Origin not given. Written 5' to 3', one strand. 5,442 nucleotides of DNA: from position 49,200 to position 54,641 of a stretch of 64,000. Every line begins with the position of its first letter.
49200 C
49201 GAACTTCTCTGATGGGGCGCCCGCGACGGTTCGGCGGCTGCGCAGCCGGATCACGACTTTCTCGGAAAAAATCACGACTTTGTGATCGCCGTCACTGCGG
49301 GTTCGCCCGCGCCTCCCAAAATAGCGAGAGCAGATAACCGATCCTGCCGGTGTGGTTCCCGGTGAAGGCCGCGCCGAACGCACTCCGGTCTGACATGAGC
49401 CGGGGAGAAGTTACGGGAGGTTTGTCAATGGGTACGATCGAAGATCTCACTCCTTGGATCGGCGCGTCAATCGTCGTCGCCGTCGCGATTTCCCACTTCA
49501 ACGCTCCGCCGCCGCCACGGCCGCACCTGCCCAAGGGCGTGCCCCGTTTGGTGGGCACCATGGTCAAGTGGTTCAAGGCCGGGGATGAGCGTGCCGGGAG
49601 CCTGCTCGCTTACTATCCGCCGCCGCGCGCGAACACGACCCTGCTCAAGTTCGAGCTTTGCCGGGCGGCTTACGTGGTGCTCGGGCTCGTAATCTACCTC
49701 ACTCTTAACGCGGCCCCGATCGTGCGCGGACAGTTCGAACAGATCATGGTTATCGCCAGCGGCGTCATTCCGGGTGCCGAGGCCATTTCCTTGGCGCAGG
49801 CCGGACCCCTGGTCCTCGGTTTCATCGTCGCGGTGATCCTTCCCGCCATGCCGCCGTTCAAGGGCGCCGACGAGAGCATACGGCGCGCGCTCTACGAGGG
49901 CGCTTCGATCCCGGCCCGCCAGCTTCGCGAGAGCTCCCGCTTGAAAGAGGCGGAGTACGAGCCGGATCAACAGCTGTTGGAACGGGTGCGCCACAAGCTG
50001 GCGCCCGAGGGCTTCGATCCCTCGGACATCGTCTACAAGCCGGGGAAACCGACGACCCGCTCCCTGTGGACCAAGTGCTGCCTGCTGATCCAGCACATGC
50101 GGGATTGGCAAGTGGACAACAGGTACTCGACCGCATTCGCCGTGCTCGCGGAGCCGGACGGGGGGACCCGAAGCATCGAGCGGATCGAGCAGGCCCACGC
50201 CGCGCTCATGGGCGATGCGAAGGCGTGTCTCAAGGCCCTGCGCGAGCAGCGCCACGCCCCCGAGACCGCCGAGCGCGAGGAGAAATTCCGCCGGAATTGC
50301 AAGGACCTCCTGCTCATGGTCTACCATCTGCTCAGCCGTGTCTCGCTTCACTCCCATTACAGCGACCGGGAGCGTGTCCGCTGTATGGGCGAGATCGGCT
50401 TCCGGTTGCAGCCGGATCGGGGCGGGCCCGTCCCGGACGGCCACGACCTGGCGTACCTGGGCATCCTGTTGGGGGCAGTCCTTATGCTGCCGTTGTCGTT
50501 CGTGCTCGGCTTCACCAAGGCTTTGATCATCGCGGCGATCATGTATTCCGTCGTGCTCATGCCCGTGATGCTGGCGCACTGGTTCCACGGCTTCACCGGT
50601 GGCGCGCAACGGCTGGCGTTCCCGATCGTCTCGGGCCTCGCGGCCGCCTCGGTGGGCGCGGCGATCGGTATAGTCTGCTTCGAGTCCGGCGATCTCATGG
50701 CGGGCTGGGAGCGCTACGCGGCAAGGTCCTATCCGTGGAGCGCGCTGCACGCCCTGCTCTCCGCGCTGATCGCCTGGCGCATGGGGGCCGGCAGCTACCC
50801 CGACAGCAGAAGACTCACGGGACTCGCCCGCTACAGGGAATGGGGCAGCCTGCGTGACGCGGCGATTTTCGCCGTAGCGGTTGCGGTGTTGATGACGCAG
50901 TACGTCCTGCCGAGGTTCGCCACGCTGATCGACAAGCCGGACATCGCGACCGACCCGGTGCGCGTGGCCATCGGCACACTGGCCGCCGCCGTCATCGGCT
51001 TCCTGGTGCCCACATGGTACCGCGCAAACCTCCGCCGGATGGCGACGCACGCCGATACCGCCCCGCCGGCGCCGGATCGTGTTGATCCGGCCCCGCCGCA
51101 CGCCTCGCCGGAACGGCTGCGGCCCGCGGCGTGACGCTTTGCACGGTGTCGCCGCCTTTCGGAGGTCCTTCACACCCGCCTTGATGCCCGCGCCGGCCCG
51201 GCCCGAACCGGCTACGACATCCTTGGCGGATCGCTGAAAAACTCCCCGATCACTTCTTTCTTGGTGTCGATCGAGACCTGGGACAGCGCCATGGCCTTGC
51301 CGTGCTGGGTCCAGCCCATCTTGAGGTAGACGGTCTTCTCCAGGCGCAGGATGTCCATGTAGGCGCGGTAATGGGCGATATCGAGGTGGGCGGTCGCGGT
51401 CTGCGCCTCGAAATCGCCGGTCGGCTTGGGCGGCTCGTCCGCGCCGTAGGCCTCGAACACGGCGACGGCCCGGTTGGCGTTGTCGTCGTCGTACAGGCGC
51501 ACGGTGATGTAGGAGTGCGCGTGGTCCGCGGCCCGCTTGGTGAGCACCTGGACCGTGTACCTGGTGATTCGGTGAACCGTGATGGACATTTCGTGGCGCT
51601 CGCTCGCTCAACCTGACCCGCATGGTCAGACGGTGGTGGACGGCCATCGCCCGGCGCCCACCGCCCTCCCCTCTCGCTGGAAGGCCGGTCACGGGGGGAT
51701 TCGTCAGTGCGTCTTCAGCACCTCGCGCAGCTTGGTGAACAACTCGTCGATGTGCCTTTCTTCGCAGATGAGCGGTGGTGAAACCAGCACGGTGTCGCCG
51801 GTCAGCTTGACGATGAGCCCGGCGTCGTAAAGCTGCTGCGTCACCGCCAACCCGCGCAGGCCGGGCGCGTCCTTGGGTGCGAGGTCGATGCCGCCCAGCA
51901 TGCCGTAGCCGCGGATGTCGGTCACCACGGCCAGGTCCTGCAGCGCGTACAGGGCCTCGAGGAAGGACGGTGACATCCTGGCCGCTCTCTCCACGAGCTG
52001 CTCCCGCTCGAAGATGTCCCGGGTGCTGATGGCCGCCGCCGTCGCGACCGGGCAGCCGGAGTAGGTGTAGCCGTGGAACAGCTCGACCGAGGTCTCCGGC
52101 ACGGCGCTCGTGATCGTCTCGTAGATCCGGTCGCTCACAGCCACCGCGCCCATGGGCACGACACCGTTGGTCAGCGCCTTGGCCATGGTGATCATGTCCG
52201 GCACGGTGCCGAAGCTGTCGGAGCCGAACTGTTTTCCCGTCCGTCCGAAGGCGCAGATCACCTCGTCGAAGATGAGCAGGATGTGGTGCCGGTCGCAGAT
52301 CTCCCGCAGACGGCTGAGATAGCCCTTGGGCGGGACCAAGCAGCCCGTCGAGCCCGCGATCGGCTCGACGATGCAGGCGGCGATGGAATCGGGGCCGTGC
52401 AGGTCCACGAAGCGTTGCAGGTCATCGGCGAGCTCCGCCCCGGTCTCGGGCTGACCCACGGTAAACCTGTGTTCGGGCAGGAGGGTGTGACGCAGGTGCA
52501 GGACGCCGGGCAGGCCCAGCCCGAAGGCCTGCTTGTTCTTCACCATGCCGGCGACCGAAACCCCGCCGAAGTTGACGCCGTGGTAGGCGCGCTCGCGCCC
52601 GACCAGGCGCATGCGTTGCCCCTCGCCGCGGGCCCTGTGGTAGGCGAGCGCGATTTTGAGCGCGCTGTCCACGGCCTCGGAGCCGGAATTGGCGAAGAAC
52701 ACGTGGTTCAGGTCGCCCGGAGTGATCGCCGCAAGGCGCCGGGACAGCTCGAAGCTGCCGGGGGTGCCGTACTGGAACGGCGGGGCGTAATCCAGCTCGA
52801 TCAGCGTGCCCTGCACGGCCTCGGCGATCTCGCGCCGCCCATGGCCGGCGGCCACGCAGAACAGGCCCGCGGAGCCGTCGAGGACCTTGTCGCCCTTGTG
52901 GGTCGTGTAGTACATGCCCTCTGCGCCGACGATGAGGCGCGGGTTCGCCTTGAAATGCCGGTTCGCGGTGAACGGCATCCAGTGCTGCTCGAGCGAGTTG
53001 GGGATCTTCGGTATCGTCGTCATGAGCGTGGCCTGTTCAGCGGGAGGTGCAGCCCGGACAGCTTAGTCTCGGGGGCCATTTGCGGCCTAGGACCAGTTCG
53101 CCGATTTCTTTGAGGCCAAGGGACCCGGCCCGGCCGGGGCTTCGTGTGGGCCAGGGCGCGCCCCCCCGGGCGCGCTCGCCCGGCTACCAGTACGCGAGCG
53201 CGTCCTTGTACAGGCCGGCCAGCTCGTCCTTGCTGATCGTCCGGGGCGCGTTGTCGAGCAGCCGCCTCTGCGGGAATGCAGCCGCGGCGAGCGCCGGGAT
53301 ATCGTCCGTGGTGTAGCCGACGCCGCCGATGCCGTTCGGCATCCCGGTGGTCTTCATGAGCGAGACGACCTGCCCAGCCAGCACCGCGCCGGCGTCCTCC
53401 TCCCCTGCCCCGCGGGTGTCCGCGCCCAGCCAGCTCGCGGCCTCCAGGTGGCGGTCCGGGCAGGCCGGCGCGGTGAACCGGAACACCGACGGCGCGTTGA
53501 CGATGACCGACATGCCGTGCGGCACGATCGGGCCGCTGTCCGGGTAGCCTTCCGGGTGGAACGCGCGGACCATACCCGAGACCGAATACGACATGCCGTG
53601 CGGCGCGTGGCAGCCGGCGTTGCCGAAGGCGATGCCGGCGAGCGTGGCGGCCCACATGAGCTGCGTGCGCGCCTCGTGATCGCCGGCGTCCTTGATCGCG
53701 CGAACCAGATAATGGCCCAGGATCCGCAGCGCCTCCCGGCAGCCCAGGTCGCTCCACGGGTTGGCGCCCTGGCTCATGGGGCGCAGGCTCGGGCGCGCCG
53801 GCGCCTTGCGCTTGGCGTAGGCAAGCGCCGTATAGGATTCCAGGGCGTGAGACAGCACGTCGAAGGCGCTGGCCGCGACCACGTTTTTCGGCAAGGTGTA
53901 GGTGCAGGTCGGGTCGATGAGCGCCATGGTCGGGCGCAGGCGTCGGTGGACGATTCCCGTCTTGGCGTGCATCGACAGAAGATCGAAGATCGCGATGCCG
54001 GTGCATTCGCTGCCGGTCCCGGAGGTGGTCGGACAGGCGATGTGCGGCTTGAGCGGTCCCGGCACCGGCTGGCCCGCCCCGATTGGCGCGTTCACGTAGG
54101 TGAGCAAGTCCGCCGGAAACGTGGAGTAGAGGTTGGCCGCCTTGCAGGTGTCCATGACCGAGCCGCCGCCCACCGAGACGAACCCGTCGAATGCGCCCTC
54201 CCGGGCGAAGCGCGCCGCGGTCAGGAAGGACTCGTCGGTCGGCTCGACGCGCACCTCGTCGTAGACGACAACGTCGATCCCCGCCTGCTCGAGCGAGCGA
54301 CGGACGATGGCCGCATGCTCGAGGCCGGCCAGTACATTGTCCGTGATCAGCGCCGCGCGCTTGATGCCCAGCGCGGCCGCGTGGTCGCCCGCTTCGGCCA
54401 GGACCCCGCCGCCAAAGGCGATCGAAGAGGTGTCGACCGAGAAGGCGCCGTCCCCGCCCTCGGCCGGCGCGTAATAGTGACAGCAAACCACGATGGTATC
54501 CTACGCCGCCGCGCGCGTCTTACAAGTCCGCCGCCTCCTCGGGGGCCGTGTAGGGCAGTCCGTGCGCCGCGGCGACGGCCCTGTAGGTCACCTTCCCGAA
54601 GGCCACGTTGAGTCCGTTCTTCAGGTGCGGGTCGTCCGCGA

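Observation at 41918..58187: Putative uptake and deamination half of an aminosulfonate pathway with an unexpected DAO-GcvT demethylase-type enzyme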

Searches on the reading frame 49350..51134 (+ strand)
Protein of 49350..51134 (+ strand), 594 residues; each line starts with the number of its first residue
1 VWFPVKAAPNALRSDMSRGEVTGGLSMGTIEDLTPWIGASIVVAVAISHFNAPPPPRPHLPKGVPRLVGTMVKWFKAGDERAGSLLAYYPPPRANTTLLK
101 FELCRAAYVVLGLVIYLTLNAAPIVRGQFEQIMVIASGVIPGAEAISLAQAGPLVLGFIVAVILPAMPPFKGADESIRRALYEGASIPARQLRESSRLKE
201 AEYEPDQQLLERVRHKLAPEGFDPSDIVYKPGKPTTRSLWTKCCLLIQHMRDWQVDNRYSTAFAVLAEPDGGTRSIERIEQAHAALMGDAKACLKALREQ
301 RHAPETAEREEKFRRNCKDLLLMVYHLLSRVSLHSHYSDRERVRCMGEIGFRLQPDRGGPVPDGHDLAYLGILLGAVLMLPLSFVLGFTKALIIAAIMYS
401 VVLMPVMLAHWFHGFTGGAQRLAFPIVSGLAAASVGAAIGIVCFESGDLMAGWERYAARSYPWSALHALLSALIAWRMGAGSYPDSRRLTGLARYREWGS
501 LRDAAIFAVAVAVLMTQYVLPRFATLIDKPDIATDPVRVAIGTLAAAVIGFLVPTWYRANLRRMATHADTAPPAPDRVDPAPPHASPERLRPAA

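Call 4: search_protein_families(library=pfam, proteins=[window:49350-51134:+])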
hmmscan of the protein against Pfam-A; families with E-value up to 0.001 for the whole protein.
window:49350-51134:+ (594 aa): 0 families

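Call 6: search_protein_families(library=ncbifam, proteins=[window:49350-51134:+], max_evalue=0.00001)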
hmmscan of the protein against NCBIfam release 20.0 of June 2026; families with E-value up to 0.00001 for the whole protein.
window:49350-51134:+ (594 aa): 0 families

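Call 75: search_protein_families(library=pfam, max_evalue=0.01, proteins=[window:49350-51134:+])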
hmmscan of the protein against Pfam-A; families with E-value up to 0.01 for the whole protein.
window:49350-51134:+ (594 aa): 0 families

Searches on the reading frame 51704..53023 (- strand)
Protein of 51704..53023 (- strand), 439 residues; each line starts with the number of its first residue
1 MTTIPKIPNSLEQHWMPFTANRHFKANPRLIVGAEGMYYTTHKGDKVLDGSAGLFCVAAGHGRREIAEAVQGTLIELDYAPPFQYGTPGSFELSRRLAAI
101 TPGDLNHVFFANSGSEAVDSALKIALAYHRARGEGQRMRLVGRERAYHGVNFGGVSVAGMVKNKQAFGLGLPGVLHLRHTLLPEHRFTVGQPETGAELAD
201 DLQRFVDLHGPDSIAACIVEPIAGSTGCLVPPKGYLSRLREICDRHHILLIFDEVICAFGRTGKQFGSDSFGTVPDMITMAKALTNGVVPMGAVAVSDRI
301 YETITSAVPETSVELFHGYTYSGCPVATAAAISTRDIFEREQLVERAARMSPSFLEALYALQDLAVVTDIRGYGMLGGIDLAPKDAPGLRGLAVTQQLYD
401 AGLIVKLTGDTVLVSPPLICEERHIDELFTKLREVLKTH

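Call 4: search_protein_families(library=pfam, proteins=[window:51704-53023:-])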
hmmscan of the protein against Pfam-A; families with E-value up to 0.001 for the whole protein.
window:51704-53023:- (439 aa): 1 family
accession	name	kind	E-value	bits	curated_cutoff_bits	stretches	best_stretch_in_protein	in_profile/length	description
PF00202.27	Aminotran_3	-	1.8e-83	280.9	30.5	1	28-436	10-403/403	Aminotransferase class-III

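Call 6: search_protein_families(library=ncbifam, proteins=[window:51704-53023:-], max_evalue=0.00001)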
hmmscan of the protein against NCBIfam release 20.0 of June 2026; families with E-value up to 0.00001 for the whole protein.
window:51704-53023:- (439 aa): 69 families (the best 25 are shown)
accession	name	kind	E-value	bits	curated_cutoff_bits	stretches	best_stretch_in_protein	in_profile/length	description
NF052567.1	OmAmTferAptACaul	equivalog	7.6e-189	627.9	500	1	11-438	2-430/431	omega-aminotransferase AptA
NF005102.0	PRK06541.1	equivalog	7e-121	403.9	574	1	12-437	18-454/460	aspartate aminotransferase family protein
NF005682.0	PRK07480.1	subfamily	1.3e-113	380.2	510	1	12-437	19-450/459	aminotransferase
NF005683.0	PRK07481.1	subfamily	3.2e-107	359.3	575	1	10-437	10-448/453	hypothetical protein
NF005447.0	PRK07036.1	equivalog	7.6e-106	354.6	618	1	17-437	24-453/468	aminotransferase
NF004767.0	PRK06105.1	subfamily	1.4e-104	350.2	517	1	20-437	23-448/460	aminotransferase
TIGR00508.1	bioA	equivalog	8.7e-91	304.6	405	1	15-436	2-418/419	adenosylmethionine--8-amino-7-oxononanoate transaminase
NF004625.0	PRK05965.1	subfamily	2.3e-90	303.6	729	1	22-437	23-446/460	hypothetical protein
NF005812.0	PRK07678.1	subfamily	3.7e-86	289.5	488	1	23-438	24-449/451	aminotransferase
NF005684.0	PRK07482.1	subfamily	9.3e-86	288.2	687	1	25-436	30-452/464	hypothetical protein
NF004624.0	PRK05964.1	equivalog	5e-82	275.7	494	1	10-437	10-423/427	adenosylmethionine--8-amino-7-oxononanoate transaminase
NF005685.0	PRK07483.1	equivalog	6.1e-80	269.2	485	1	21-437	6-436/444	aspartate aminotransferase family protein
NF005375.0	PRK06917.1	equivalog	2.2e-76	257.4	535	1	30-436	17-436/448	aspartate aminotransferase family protein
NF041821.1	daptide_amino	equivalog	2.4e-76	257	450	1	21-436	7-404/405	daptide-type RiPP biosynthesis aminotransferase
NF004718.0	PRK06062.1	subfamily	1.4e-75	254.6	472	1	25-437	36-447/454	hypothetical protein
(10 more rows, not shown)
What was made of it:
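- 51704..53023 (-): Class-III pyruvate-type omega-aminotransferase (AT3); proposed taurine:pyruvate step giving sulfoacetaldehyde. NCBIfam AptA 628 bits against 500 (call 6).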

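Call 18: search_solved_structures(query=window:51704-53023:-, max_evalue=1e-60)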
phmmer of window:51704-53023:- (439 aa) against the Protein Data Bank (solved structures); distinct sequences matched with E-value up to 1e-60: 50.
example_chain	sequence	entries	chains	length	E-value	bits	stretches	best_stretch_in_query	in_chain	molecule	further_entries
4b98_A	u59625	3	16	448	2.4e-132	445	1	10-436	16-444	BETA-ALANINE--PYRUVATE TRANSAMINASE | BETA-ALANINE-PYRUVATE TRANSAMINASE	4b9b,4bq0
3a8u_X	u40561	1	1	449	2.6e-129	435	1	10-436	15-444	Omega-amino acid--pyruvate aminotransferase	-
4uhm_A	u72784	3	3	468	9.9e-129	433.1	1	10-436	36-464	OMEGA AMINO ACID-PYRUVATE AMINOTRANSFERASE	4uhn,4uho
5ti8_A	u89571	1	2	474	4e-89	302.6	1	10-436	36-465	Aminotransferase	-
9j4z_A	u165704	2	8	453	1.3e-88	300.9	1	11-436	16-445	Polyamine:pyruvate transaminase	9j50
6hx9_B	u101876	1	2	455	2.9e-88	299.8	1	11-436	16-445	Aspartate aminotransferase family protein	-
9gh9_A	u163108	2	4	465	1e-87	298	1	12-436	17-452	Aspartate aminotransferase family protein | Streptomyces aminotransferase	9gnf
9qc2_A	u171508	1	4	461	2.7e-87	296.6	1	12-436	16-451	Aspartate aminotransferase family protein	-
9qgh_A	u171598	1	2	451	1.2e-86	294.4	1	12-436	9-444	Aspartate aminotransferase family protein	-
3i5t_A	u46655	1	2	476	5.1e-83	282.5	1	29-436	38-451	Aminotransferase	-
7qyg_A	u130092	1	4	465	1e-81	278.2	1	13-436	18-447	Aminotransferase TR2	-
7qx0_A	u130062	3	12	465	1.2e-81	278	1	13-436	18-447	Aminotransferase TR2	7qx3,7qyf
6gwi_A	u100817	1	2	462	2.8e-81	276.8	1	13-436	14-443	Putrescine aminotransferase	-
8wqj_A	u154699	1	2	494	3.8e-78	266.5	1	12-432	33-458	Transaminase from Shimia marina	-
6io1_A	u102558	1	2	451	1.4e-77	264.5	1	11-429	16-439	Aminotransferase, class III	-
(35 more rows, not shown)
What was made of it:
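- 51704..53023 (-): Nearest structures 4B98 / 3A8U, beta-alanine / omega-amino acid:pyruvate transaminases (call 18).
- On TauR-type taurine dissimilation regulon: AT3 passes the AptA equivalog, and its nearest structures are beta-alanine:pyruvate transaminases (calls 6, 18).
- Checked: Its nearest structures are beta-alanine:pyruvate transaminases (call 18).
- AT3 passes the AptA equivalog cut-off, and its nearest structures are beta-alanine:pyruvate transaminases (calls 6, 18). Polyamine:pyruvate transaminases are among the AT3 relatives (9J4Z, 301 bits, call 18).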

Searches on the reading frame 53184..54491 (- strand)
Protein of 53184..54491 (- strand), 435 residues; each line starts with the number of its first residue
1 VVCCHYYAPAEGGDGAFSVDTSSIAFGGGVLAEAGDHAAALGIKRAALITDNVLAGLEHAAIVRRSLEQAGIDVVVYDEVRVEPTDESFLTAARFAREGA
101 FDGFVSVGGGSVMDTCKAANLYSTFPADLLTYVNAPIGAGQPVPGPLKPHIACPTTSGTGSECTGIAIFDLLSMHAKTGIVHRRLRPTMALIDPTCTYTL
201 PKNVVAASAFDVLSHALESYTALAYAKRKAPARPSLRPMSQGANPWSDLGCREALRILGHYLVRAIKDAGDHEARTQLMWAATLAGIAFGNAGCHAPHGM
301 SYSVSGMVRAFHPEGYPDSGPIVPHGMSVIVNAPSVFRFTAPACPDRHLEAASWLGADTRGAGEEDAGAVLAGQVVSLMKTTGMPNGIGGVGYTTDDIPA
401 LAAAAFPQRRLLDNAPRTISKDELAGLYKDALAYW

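Call 4: search_protein_families(library=pfam, proteins=[window:53184-54491:-])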
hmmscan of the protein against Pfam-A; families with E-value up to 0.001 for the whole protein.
window:53184-54491:- (435 aa): 4 families
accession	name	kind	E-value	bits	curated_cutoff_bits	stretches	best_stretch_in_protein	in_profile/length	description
PF00465.25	Fe-ADH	-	9.2e-41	139.7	31.3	1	23-194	3-168/168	Iron-containing alcohol dehydrogenase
PF25137.1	ADH_Fe_C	-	5.3e-30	105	27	1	240-431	18-193/194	Fe-containing alcohol dehydrogenase family, C-terminal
PF13685.12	Fe-ADH_2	-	2.3e-09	37.9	28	1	27-119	3-93/149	Iron-containing alcohol dehydrogenase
PF13458.12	Peripla_BP_6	-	0.00013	22.2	31.7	1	32-119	123-213/343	Periplasmic binding protein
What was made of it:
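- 53184..54491 (-): HOT-type iron alcohol dehydrogenase; proposed sulfoacetaldehyde/isethionate oxidoreductase. Fe-ADH plus ADH_Fe_C (call 4).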

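Call 6: search_protein_families(library=ncbifam, proteins=[window:53184-54491:-], max_evalue=0.00001)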
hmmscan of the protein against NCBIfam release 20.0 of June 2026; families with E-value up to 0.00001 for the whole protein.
window:53184-54491:- (435 aa): 16 families
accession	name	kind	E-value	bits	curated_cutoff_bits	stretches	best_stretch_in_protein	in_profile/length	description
NF041833.1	Fe_ADH_ErcA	equivalog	1.5e-58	198.8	550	2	24-224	11-206/382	alcohol dehydrogenase-like regulatory protein ErcA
NF053866.1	CholDhdGbsBBac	equivalog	2.8e-56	190.8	550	1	23-432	17-391/392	choline dehydrogenase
NF050025.1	SulfAcetaldRedSarD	equivalog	1.2e-53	182.4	700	1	22-426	9-379/385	sulfoacetaldehyde reductase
TIGR02638.1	lactal_redase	equivalog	4.3e-49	167.3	523.15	2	26-223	12-206/379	lactaldehyde reductase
NF058672.1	4HyButDHCUPNE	equivalog_domain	1.2e-46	159.6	500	1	23-430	9-376/378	4-hydroxybutyrate dehydrogenase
NF007911.0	PRK10624.1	equivalog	3e-41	141.7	537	2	26-222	13-206/382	lactaldehyde reductase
NF010378.0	PRK13805.1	equivalog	2.2e-40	138.3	951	1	41-430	480-862/872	bifunctional acetaldehyde-CoA/alcohol dehydrogenase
NF007363.0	PRK09860.1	equivalog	9.5e-40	136.9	581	1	26-431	14-382/383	L-threonine dehydrogenase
NF011998.0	PRK15454.1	equivalog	2.3e-37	128.7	556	1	17-431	24-394/395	ethanolamine utilization ethanol dehydrogenase EutG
TIGR03405.1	Phn_Fe-ADH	equivalog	1.5e-28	99.6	423.7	1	24-305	7-266/355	iron-containing alcohol dehydrogenase PsrA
TIGR04266.1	NDMA_methanol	equivalog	2.6e-27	95.7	625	1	32-392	27-355/420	NDMA-dependent methanol dehydrogenase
NF041822.1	daptide_DH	equivalog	3.8e-19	68.8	300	1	45-221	2-176/363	daptide-type RiPP biosynthesis dehydogenase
NF011717.0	PRK15138.1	equivalog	9.1e-16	57.9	645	1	69-222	54-205/387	alcohol dehydrogenase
NF006941.0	PRK09423.1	subfamily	4.3e-10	38.9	336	1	27-123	14-107/367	glycerol dehydrogenase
NF053832.1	GlycoaldRedHalo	equivalog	1.4e-06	27.7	550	1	26-120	13-104/363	glycolaldehyde reductase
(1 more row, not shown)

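Call 19: search_solved_structures(query=window:53184-54491:-, max_evalue=1e-30)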
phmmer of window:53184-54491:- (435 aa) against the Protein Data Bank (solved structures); distinct sequences matched with E-value up to 1e-30: 5.
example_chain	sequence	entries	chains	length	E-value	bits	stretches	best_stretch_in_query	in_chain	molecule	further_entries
8zrl_A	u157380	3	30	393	1.6e-42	149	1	24-432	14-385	NAD-dependent methanol dehydrogenase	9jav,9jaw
8zwd_B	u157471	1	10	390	8.9e-42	146.6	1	25-432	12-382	NAD(P)-dependent methanol dehydrogenase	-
4fr2_A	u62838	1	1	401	2.5e-41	145.1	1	21-431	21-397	1,3-propanediol dehydrogenase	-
3bfj_A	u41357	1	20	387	3.1e-36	128.3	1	26-431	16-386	1,3-propanediol oxidoreductase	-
9ldl_C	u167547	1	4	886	4.1e-35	124.6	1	23-431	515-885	Aldehyde dehydrogenase family protein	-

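Call 21: search_dna_similar(query=window:53184-54491:-, collection=plasmids, mode=protein, max_rows=25, max_evalue=1e-40)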
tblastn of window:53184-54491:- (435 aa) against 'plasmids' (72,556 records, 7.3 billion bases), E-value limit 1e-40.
Records with a match: 29; places in all: 31; records where one place covers at least 80% of the query: 29.
Best place of each record, by identity: <60% 29.
By first word of the organism name: Natrinema 4; Deinococcus 3; Rhodococcus 2; Haladaptatus 2; Latilactobacillus 2; Mycobacterium 1; Roseomonas 1; Haloferax 1; Halobellus 1; Peribacillus 1; and 11 more.
By predicted mobility (MOB-suite, as given by PLSDB): non-mobilizable 22; conjugative 4; mobilizable 3.
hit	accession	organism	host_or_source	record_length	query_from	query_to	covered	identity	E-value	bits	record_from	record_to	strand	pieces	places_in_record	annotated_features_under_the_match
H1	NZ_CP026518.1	Deinococcus sp. NW-56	whole organism,water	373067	17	432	96%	45.2%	2e-96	324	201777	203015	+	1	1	hydroxyacid-oxoacid transhydrogenase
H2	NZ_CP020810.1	Mycobacterium dioxanotrophicus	Single cell,river sediment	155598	14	435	97%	43.0%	1e-92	313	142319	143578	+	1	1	hydroxyacid-oxoacid transhydrogenase | FAD-binding and (Fe-S)-binding domain-containing protein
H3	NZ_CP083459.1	Deinococcus taeanensis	whole organism,coastal dune soil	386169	17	432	96%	42.4%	5e-87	296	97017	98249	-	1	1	hydroxyacid-oxoacid transhydrogenase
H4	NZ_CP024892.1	Rhodococcus ruber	cell culture,activated sludge from ...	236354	17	435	96%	42.1%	4e-97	326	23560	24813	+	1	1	hydroxyacid-oxoacid transhydrogenase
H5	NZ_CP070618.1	Rhodococcus pseudokoreensis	cell culture,rhizosphere of apple ...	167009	14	435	97%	41.6%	1e-90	307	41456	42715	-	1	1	hydroxyacid-oxoacid transhydrogenase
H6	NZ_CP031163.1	Deinococcus wulumuqiensis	cell culture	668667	17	435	96%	39.9%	2e-93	315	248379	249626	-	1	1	hydroxyacid-oxoacid transhydrogenase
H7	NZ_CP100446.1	Natrinema caseinilyticum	marine sediment,sediment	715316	24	432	94%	36.7%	6e-58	212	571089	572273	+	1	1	hydroxyacid-oxoacid transhydrogenase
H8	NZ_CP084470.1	Natrinema salinisoli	cell culture,saline soil sediment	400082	23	432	94%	36.5%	6e-61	221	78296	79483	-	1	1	hydroxyacid-oxoacid transhydrogenase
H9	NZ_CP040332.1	Natrinema versiforme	-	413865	2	432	99%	32.6%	2e-51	193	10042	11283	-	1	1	hydroxyacid-oxoacid transhydrogenase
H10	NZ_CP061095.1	Roseomonas marmotae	Marmota himalayana,pure culture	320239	21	431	94%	33.8%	5e-42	166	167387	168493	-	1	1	iron-containing alcohol dehydrogenase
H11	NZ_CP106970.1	Haloferax alexandrinus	-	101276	15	432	96%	33.1%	2e-56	208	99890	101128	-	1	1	hydroxyacid-oxoacid transhydrogenase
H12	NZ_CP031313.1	Halobellus limi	Cell culture,Taibei marine solar ...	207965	21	427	94%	33.6%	2e-47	181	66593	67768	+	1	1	hydroxyacid-oxoacid transhydrogenase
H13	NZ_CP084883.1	Natrinema zhouii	pure culture,Salt mine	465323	23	432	94%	33.3%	7e-53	197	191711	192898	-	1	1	hydroxyacid-oxoacid transhydrogenase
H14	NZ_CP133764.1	Peribacillus sp. R9-11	sediment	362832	21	432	95%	32.0%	9e-47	180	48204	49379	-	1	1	hydroxyacid-oxoacid transhydrogenase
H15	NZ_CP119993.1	Halomarina sp. PSR21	cell culture,saline soil from Tarim ...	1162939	24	432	94%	31.8%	6e-47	180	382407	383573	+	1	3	record has no annotation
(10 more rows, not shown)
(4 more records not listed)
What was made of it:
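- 53184..54491 (-): Relatives are named hydroxyacid-oxoacid transhydrogenase (call 21).
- On Hydroxyacid-oxoacid transhydrogenase (HOT): Identity to PGAP-named HOT proteins is 40-45% (call 21).
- Checked: Its 40-45% identical relatives are named hydroxyacid-oxoacid transhydrogenase by PGAP (call 21).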

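Call 39: find_related_loci(query=window:53184-54491:-, collection=metagenome_contigs, flank=10000)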
Query window:53184-54491:- (435 aa) in metagenome_contigs; peptide patterns used: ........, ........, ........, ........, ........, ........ (x = any residue, [..] = any of these).
600 stretches matched a pattern (row limit reached: there are more); 568 encode a relative of the query (tblastn E <= 1e-3); the best 80 are kept; 80 distinct loci.
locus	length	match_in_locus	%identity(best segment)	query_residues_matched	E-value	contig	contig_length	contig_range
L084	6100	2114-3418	79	1-435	0e+0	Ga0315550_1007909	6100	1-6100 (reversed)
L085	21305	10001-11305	79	1-435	0e+0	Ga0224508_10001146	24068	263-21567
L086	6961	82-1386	78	1-435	0e+0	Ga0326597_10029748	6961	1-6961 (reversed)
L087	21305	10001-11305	79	1-435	0e+0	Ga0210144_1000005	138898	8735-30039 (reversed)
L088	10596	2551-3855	78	1-435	0e+0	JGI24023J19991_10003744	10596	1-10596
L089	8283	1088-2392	77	1-435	0e+0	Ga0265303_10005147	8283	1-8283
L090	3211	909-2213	76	1-435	0e+0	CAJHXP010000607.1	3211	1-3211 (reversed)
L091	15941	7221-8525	78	1-435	0e+0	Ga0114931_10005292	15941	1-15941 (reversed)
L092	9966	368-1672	75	1-435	0e+0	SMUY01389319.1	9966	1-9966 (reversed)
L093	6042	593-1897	74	1-435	0e+0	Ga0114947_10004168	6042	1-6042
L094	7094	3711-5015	74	1-435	0e+0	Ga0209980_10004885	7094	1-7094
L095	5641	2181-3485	73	1-435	0e+0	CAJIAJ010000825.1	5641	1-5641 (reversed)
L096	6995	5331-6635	76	1-435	0e+0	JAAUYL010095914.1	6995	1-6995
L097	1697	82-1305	74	1-435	0e+0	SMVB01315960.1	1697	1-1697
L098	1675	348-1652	74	1-435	0e+0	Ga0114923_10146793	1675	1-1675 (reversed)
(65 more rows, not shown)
